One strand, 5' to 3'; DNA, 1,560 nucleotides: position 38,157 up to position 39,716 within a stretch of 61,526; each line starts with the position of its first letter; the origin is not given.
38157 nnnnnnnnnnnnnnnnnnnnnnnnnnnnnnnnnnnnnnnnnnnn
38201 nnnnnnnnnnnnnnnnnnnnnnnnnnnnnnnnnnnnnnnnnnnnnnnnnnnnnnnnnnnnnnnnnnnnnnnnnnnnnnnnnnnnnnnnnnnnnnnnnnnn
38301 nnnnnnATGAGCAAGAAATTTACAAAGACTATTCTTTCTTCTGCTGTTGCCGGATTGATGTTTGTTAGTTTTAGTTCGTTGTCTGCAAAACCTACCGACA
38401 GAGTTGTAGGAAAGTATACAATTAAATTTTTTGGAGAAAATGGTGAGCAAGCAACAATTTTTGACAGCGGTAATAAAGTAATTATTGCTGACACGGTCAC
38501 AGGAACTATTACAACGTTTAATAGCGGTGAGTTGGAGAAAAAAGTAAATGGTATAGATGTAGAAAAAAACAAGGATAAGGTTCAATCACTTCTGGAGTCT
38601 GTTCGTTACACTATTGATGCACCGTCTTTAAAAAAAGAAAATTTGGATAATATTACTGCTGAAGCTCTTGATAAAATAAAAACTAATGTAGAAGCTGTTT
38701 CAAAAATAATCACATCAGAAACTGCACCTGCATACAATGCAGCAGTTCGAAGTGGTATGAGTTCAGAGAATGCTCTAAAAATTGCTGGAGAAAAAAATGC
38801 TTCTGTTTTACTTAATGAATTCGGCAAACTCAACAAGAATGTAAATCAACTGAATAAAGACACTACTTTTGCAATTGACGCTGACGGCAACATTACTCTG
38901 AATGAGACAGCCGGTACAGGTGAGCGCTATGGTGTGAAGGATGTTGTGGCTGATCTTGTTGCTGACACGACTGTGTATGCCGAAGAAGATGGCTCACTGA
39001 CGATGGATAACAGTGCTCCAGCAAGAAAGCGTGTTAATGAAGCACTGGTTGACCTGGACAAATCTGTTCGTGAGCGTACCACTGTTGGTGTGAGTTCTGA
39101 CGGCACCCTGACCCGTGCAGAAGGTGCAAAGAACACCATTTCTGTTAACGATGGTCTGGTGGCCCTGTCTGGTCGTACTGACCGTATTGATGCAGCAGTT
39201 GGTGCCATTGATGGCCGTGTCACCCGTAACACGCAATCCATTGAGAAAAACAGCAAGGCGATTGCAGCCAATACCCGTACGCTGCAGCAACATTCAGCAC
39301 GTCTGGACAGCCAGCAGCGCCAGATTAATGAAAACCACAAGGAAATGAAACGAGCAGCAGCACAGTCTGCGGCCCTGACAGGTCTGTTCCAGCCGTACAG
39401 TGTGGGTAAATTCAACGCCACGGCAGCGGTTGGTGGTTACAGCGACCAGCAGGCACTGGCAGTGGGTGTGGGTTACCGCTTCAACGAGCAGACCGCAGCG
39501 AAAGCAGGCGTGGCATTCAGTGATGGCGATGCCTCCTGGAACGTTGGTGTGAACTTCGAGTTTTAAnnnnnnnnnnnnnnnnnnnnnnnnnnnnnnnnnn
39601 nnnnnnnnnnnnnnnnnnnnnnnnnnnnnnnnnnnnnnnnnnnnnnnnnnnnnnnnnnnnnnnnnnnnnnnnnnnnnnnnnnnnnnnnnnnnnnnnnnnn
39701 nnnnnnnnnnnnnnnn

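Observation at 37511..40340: Eib-like trimeric autotransporter island inside the tail-gene cluster, bracketed by a repeated hairpin family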

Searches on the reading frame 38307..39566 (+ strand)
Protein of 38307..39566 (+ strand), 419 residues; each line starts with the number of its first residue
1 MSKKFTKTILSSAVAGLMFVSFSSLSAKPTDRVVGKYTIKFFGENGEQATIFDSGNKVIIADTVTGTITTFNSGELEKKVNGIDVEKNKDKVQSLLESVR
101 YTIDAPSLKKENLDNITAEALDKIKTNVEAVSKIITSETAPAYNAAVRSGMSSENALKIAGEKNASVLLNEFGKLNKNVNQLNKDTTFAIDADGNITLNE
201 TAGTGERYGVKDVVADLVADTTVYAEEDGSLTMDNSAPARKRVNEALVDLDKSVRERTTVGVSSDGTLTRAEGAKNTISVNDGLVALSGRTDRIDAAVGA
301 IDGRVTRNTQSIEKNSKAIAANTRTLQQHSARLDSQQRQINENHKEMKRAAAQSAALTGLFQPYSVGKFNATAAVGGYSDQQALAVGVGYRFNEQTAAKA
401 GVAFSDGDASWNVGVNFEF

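Call 6: search_protein_families(library=pfam, proteins=[window:38307-39566:+], max_evalue=0.01)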
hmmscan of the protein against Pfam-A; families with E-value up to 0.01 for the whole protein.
window:38307-39566:+ (419 aa): 2 families
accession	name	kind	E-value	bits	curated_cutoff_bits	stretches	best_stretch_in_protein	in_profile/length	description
PF03895.21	YadA_anchor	-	1.1e-16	61.1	22.7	1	361-419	1-60/60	YadA-like membrane anchor domain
PF01997.21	Translin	-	0.0057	17.1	25.9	0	84-151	12-80/205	Translin family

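Call 35: search_protein_families(library=phrogs, proteins=[window:38307-39566:+], max_evalue=0.001)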
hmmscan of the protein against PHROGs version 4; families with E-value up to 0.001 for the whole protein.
window:38307-39566:+ (419 aa): 5 families
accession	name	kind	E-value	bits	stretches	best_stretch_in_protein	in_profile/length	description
phrog_9547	-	unknown function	5e-184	613.4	1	1-419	1-413/413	-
phrog_10464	-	unknown function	3.7e-67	228.3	1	256-417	338-492/492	-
phrog_8062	-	unknown function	3.3e-37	129.5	1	173-419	23-209/209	-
phrog_17426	-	tail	5e-12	46.7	1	219-419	319-492/492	adhesin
phrog_26246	-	tail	1e-09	39.1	1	183-419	114-329/329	tail protein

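Call 36: search_solved_structures(query=window:38307-39566:+, max_evalue=0.001, show_alignments=1)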
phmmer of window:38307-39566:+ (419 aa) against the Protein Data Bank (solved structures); distinct sequences matched with E-value up to 0.001: 4.
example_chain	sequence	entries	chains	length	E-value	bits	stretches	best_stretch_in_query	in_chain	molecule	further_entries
2xqh_A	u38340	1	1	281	2.7e-32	115.5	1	224-326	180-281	IMMUNOGLOBULIN-BINDING PROTEIN EIBD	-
2xzr_A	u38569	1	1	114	5.8e-27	98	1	289-350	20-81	IMMUNOGLOBULIN-BINDING PROTEIN EIBD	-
2lme_A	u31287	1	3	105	1.5e-18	70.3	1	342-418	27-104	Adhesin yadA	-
6tik_C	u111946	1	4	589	3.6e-05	26.3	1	192-379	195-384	Capsid protein,Putative adhesin/invasin,Capsid protein,Factor H-binding protein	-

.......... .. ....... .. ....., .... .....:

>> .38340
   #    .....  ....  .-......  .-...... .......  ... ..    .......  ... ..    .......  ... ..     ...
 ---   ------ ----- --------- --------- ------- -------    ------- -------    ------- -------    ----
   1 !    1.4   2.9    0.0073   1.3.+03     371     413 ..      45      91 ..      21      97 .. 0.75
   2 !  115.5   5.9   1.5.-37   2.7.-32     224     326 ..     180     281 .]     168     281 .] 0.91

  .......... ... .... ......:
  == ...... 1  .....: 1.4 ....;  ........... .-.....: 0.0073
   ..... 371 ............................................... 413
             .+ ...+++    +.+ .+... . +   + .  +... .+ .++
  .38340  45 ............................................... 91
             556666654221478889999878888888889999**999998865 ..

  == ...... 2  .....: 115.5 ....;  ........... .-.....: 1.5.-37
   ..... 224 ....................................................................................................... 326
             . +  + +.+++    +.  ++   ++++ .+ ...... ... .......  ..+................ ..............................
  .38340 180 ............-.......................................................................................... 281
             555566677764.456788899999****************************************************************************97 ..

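Call 40: list_cluster_members(proteins=[window:38307-39566:+, window:39625-40125:+, window:40125-40307:+])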
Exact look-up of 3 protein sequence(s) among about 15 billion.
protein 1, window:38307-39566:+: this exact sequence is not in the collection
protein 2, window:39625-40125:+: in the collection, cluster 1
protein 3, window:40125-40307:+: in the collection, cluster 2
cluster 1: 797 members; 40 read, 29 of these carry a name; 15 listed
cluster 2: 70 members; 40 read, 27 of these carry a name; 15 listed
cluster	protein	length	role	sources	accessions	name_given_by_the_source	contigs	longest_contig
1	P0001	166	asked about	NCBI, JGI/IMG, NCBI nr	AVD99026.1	hypothetical protein [Escherichia phage GER2]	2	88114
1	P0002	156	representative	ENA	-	-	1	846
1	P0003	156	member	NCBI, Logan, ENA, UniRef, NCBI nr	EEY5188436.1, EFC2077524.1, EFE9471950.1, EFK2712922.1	hypothetical protein DNX55_26175 [Escherichia coli] | hypothetical protein n=1 Tax=Escherichia coli TaxID=562 RepID=UPI0004494D01 | hypothetical protein [Escherichia coli]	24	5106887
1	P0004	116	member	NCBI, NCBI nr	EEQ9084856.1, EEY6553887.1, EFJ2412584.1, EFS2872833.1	hypothetical protein M2017_005249, partial [Escherichia coli] | hypothetical protein [Escherichia coli]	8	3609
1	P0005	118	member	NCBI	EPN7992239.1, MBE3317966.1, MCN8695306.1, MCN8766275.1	hypothetical protein ACP80N_27140, partial [Escherichia coli]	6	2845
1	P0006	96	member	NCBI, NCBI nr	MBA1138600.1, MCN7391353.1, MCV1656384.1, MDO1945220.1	hypothetical protein MLK11_24250, partial [Escherichia coli] | hypothetical protein [Escherichia coli]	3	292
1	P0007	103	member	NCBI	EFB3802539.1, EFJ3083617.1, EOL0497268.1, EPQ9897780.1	hypothetical protein MJ78_005133, partial [Escherichia coli]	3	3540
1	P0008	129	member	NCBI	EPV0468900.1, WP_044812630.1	hypothetical protein, partial [Escherichia coli]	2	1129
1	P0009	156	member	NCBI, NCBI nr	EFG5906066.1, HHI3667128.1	TPA: hypothetical protein ACP5A5_004028 [Escherichia coli] | hypothetical protein [Escherichia coli]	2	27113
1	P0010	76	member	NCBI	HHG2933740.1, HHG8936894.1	TPA: hypothetical protein ACPVKX_005105, partial [Escherichia coli]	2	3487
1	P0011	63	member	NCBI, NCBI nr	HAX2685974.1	TPA: hypothetical protein JW588_004873, partial [Escherichia coli] | hypothetical protein [Escherichia coli]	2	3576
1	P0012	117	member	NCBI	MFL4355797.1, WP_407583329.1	hypothetical protein P9373_25780, partial [Escherichia coli]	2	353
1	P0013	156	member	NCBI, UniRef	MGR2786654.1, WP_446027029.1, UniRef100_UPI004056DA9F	hypothetical protein ACUY46_14415 [Escherichia coli] | hypothetical protein n=1 Tax=Escherichia coli TaxID=562 RepID=UPI004056DA9F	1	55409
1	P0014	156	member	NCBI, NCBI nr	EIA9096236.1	hypothetical protein K7016_003660 [Escherichia coli] | hypothetical protein [Escherichia coli]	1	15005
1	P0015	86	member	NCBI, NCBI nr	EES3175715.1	hypothetical protein FQB74_005308, partial [Escherichia coli] | hypothetical protein [Escherichia coli]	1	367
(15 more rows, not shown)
